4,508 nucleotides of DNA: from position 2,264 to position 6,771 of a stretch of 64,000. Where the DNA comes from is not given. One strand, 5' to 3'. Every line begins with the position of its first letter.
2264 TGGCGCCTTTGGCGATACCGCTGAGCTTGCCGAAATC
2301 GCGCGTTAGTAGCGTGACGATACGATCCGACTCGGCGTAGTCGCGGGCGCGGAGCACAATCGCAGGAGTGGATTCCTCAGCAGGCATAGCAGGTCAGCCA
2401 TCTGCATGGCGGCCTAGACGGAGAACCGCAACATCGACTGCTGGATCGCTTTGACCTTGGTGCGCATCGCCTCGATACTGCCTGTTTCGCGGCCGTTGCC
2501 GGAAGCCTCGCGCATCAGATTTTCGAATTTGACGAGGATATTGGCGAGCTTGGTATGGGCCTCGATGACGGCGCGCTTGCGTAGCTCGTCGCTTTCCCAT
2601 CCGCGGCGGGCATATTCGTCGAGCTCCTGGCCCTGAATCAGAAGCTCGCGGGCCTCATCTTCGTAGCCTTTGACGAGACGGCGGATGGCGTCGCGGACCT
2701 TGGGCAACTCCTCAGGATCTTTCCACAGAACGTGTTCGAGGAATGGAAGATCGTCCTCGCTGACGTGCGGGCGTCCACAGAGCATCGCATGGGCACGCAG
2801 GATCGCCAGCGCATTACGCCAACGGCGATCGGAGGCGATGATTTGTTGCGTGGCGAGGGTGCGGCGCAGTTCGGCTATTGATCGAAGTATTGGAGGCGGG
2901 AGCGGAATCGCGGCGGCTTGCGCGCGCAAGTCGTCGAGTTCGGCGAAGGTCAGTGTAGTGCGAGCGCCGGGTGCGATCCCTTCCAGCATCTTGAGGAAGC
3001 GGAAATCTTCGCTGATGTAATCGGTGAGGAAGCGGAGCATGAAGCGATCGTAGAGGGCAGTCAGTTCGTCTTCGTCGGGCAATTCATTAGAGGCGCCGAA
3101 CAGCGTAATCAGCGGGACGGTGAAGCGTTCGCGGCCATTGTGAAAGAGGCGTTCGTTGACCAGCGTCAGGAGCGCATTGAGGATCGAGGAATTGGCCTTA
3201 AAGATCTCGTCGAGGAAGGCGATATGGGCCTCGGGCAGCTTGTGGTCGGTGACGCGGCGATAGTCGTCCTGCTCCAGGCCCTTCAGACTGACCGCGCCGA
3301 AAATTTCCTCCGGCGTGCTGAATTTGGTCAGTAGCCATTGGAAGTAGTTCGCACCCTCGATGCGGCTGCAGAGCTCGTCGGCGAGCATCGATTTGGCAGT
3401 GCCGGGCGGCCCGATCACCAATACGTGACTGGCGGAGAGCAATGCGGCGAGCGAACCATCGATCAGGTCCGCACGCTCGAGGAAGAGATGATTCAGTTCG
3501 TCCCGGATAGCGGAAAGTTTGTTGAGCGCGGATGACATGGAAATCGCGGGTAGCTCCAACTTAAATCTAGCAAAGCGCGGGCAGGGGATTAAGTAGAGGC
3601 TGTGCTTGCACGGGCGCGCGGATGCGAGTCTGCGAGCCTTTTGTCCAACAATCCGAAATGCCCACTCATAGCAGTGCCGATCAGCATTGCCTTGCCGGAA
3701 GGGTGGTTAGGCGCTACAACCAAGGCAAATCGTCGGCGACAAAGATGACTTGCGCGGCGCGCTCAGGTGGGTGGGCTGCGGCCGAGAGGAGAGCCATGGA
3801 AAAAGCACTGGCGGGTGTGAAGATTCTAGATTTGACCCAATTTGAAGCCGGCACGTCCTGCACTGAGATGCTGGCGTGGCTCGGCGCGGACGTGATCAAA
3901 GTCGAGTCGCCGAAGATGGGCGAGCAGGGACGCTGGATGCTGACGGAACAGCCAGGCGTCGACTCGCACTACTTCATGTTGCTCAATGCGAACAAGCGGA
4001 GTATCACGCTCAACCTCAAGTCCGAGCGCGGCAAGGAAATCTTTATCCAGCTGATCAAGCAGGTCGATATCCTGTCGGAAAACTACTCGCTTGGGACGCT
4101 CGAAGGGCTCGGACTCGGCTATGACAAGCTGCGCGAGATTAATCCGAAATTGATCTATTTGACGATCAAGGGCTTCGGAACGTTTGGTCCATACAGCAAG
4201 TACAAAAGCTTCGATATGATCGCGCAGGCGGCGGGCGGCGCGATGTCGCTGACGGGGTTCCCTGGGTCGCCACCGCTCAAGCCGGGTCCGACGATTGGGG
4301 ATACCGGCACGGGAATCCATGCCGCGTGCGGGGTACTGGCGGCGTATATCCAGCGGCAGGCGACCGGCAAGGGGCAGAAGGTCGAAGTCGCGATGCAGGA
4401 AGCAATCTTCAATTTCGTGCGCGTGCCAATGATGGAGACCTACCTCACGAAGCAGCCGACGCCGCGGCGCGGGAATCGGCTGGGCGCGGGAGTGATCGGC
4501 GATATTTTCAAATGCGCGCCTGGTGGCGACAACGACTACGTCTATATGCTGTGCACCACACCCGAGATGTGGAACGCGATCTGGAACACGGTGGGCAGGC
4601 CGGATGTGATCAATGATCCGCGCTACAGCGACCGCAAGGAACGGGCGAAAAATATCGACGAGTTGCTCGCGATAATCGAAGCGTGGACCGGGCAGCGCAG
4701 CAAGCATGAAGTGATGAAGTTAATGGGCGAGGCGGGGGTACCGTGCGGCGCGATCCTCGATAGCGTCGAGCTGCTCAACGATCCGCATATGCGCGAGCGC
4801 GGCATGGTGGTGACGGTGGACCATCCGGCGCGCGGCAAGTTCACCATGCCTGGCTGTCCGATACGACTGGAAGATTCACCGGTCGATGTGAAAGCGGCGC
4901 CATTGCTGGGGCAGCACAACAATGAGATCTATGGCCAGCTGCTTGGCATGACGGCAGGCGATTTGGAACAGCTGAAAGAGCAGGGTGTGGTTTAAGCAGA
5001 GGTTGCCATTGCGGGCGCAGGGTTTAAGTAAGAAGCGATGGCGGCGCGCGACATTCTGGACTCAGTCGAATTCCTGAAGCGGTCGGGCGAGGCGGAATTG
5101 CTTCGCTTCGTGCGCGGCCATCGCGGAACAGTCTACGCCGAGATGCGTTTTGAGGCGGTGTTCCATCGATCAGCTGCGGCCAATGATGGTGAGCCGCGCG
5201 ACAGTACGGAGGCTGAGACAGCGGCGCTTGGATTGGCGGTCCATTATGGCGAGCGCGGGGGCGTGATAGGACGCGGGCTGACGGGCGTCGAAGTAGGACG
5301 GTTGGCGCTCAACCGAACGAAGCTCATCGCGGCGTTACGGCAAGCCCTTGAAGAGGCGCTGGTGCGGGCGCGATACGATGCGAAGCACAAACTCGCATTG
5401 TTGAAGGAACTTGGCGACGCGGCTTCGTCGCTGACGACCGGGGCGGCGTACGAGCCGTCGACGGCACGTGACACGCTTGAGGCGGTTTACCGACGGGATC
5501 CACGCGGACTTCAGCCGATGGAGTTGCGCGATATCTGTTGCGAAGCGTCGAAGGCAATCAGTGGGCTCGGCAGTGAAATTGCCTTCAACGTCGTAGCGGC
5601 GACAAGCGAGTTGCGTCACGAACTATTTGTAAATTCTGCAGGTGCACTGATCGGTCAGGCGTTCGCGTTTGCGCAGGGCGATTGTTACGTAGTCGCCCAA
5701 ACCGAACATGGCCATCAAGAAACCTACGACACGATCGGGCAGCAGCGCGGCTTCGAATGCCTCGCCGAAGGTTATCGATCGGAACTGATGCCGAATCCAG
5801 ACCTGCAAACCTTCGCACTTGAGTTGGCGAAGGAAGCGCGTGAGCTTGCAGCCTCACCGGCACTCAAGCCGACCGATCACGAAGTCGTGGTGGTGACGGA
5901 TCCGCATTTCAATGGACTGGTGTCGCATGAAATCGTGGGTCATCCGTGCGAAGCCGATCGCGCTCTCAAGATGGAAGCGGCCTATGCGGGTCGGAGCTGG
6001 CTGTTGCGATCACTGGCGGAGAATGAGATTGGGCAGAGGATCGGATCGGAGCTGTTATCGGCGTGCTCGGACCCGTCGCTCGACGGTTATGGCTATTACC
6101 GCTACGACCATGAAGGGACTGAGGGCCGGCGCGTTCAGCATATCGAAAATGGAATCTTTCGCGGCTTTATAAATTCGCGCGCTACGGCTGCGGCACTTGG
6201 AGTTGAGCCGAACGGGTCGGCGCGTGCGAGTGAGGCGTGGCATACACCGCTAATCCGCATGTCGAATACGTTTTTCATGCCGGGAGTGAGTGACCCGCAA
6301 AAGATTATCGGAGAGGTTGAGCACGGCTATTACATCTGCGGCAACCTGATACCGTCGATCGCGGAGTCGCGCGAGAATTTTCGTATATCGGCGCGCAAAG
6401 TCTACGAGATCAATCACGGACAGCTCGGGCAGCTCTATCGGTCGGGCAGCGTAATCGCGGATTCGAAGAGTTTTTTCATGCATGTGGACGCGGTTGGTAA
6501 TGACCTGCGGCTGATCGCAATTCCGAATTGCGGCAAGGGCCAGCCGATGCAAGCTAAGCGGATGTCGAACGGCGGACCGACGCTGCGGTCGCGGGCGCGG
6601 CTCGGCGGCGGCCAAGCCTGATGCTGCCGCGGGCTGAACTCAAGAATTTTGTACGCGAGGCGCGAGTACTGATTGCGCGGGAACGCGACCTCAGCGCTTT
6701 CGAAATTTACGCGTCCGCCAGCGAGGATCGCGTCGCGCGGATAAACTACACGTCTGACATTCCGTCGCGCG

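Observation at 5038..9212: TldD/PmbA protease pair translationally coupled to a 2OG-Fe(II) oxygenase-PqqD (RRE) fusion: candidate peptide-modification locus with no visible precursor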

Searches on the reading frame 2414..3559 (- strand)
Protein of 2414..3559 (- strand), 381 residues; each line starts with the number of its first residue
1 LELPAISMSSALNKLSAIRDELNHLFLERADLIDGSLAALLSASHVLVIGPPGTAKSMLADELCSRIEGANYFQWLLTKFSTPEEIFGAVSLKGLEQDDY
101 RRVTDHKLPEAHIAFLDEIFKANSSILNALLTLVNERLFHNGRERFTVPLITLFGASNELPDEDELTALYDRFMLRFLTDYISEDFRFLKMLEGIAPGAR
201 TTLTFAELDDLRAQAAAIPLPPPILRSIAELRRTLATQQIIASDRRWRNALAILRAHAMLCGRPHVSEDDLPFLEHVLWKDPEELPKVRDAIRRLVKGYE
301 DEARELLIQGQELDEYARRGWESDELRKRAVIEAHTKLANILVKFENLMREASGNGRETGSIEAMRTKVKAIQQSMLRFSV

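Call 9: search_protein_families(library=pfam, proteins=[window:2414-3559:-], max_evalue=0.1)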
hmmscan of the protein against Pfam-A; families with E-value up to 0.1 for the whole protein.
window:2414-3559:- (381 aa): 14 families
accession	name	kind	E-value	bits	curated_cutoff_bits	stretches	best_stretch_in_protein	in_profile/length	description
PF20030.5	bpMoxR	-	1.4e-54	184.8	27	1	14-185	2-172/205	MoxR domain in the MoxR-vWA-beta-propeller ternary systems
PF07728.20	AAA_5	-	3.9e-27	95.4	22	1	45-173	1-139/139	AAA domain (dynein-related subfamily)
PF17868.7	AAA_lid_8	-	1.1e-19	70.4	22.8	1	224-292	2-72/72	AAA lid domain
PF13191.12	AAA_16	-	3.2e-05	24.9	32.6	1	44-138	25-124/167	AAA ATPase domain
PF00004.35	AAA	-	3.3e-05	24.8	21.2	1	46-176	1-126/131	ATPase family associated with various cellular activities (AAA)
PF07726.17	AAA_3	-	0.00087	19.6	27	1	45-150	1-102/131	ATPase family associated with various cellular activities (AAA)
PF01078.27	Mg_chelatase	-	0.0098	15.8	20.3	1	43-64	22-43/207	Magnesium chelatase, subunit ChlI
PF20720.3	nSTAND3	-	0.013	15.7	27.2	1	38-89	12-60/155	Novel STAND NTPase 3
PF12775.13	AAA_7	-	0.015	15.2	25.8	1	43-74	33-64/181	P-loop containing dynein motor region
PF13401.12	AAA_22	-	0.05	14.4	27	0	43-90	5-54/130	AAA domain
PF07724.20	AAA_2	-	0.052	14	27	0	46-136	6-101/166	AAA domain (Cdc48 subfamily)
PF00158.32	Sigma54_activat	-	0.078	13.1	20.2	0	40-140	19-123/168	Sigma-54 interaction domain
PF03999.17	MAP65_ASE1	-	0.086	12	26.9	0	284-337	391-446/477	Microtubule associated protein (MAP65/ASE1 family)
PF00493.29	MCM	-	0.089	12.3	23.3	0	40-73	54-87/224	MCM P-loop domain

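Call 10: search_protein_families(library=ncbifam, proteins=[window:2414-3559:-], max_evalue=0.1)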
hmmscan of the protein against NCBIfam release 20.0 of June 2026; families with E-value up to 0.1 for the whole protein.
window:2414-3559:- (381 aa): 2 families
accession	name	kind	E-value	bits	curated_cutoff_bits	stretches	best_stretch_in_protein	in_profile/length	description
NF010054.0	PRK13531.1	equivalog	2.7e-61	208.1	681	1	13-314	9-320/498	ATPase RavA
NF033550.5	transpos_ISL3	equivalog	0.0084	15.2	180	1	227-377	217-355/370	ISL3 family transposase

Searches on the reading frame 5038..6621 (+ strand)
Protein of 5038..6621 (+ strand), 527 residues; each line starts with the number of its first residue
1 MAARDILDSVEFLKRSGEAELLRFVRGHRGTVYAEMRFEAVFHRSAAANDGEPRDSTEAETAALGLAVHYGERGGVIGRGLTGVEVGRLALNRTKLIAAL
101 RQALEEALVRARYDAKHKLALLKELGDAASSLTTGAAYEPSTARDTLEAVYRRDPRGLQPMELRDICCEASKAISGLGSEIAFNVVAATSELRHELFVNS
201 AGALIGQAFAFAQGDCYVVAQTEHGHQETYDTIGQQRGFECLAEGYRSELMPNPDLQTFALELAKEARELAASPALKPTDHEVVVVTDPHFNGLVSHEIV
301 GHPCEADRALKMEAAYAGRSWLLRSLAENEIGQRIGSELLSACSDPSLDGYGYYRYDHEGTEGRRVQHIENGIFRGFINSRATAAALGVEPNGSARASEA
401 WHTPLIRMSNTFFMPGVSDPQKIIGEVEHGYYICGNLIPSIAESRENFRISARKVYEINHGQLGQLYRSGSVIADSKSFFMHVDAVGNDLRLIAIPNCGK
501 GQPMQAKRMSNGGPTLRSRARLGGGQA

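Call 9: search_protein_families(library=pfam, proteins=[window:5038-6621:+], max_evalue=0.1)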
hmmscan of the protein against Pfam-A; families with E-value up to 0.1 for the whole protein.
window:5038-6621:+ (527 aa): 2 families
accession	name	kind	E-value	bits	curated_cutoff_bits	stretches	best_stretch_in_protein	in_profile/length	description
PF19289.4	PmbA_TldD_3rd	-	6.1e-37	127.4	22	1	283-517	4-212/220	PmbA/TldA metallopeptidase C-terminal domain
PF19290.4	PmbA_TldD_2nd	-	8.5e-05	23.4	20.9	1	155-271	3-105/109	PmbA/TldA metallopeptidase central domain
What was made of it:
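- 5038..6621 (+): TldD-like M103 metalloprotease subunit, the catalytic one. HEIVGH lies at nt 5926-5943. A conserved NCGKGQ cysteine lies near the C-terminus. Pfam PmbA_TldD_3rd E 6e-37 (call 9).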

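Call 10: search_protein_families(library=ncbifam, proteins=[window:5038-6621:+], max_evalue=0.1)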
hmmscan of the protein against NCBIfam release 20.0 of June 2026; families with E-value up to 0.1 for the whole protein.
window:5038-6621:+ (527 aa): 2 families
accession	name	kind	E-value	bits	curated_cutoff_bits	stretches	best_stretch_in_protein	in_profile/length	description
NF040952.1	Arch_mtprotase_TldD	equivalog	1.7e-33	116.1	635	1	278-517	211-436/443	zinc metalloprotease TldD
NF008006.0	PRK10735.1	equivalog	1.8e-26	92.7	513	1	263-522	226-476/481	metalloprotease TldD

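Call 32: find_homologous_proteins(query=window:5038-6621:+, max_evalue=1e-10)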
Query window:5038-6621:+ (527 aa): 2017 proteins with E <= 1e-10 among 8000 candidates; the best 120 are listed.
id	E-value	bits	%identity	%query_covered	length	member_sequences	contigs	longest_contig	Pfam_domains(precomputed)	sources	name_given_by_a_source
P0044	0.0e+0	1178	100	100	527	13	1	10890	PF19289.5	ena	-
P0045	0.0e+0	1080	91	100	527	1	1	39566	PF19289.5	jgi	jgi:TldD protein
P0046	0.0e+0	1064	90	100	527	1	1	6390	PF19289.5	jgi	jgi:TldD protein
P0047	0.0e+0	1060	88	100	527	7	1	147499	PF19289.5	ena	-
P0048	0.0e+0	1035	87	100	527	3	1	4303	PF19289.5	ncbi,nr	ncbi:MAG TPA: TldD/PmbA family protein [Candidatus Binataceae bacterium]|nr:TldD/PmbA family protein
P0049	0.0e+0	1013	84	100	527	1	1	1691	PF19289.5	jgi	jgi:TldD protein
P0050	3.2e-298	1008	84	100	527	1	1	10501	PF19289.5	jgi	jgi:TldD protein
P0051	9.8e-297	1003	84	100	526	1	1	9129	PF19290.5,PF19289.5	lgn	-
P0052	9.9e-293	989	84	100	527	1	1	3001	PF19289.5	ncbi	ncbi:MAG: TldD/PmbA family protein [Candidatus Binataceae bacterium]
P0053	1.5e-291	986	82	100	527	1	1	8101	PF19289.5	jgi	jgi:TldD protein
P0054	1.2e-286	969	81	100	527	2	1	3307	PF19289.5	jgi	-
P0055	1.1e-266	904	89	86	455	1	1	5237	PF19289.5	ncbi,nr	ncbi:MAG TPA: TldD/PmbA family protein, partial [Candidatus Binataceae bacterium]|nr:TldD/PmbA famil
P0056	1.8e-266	903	76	100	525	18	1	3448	PF19289.5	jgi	jgi:TldD protein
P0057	2.7e-266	902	76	99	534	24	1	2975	PF19289.5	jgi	-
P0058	2.4e-264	896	76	99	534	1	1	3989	PF19289.5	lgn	-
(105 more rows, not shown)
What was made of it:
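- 5038..6621 (+): More than 2000 homologues exist (call 32).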

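Call 34: find_related_loci(query=A2, collection=metagenome_contigs, flank=8000)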
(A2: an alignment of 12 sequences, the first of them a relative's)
Query A2 (527 aa) in metagenome_contigs; peptide patterns used: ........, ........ (x = any residue, [..] = any of these).
487 stretches matched a pattern; 231 encode a relative of the query (tblastn E <= 1e-3); the best 80 are kept; 80 distinct loci.
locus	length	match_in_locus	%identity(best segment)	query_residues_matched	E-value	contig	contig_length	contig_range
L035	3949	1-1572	99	4-527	0e+0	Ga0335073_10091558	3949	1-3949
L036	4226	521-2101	87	1-527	0e+0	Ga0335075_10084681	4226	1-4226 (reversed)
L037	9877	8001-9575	77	1-525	0e+0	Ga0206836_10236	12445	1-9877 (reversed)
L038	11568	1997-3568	76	2-525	0e+0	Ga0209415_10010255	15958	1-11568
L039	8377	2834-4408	74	1-525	0e+0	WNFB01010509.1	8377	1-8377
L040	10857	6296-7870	74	1-525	0e+0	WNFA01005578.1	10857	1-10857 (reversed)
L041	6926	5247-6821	74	1-525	0e+0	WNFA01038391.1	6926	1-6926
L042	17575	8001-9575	75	1-525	0e+0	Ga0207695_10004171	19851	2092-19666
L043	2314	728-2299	74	2-525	0e+0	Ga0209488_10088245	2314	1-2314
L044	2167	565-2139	74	1-525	0e+0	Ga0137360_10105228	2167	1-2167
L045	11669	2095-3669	73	1-525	0e+0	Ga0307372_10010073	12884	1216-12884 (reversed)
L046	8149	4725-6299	73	1-525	0e+0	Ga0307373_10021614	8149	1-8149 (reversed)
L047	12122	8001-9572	73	2-525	0e+0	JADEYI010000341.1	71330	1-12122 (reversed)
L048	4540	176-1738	72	5-525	0e+0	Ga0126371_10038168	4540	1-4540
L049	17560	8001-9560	72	5-524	0e+0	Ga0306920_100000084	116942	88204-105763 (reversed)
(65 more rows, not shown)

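Call 53: search_solved_structures(query=window:5038-6621:+, max_evalue=0.001)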
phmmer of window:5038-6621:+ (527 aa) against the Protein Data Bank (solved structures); distinct sequences matched with E-value up to 0.001: 5.
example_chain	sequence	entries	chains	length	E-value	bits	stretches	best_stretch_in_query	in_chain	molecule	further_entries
5nj5_A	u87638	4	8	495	1.2e-25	93.5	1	278-520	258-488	Metalloprotease TldD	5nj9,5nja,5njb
5njc_A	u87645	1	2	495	8.4e-25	90.7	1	283-520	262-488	Metalloprotease TldD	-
5njf_A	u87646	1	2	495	2e-24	89.5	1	293-520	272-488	Metalloprotease TldD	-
6j6a_A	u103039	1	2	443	1.6e-05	27.2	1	328-463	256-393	Zinc-dependent protease, TldD/PmbA family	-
1vl4_A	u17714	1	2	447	0.00093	21.3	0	328-491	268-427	pmbA-related protein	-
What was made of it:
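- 5038..6621 (+): E. coli TldD 5nj5 matches at E 1.2e-25 (call 53).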
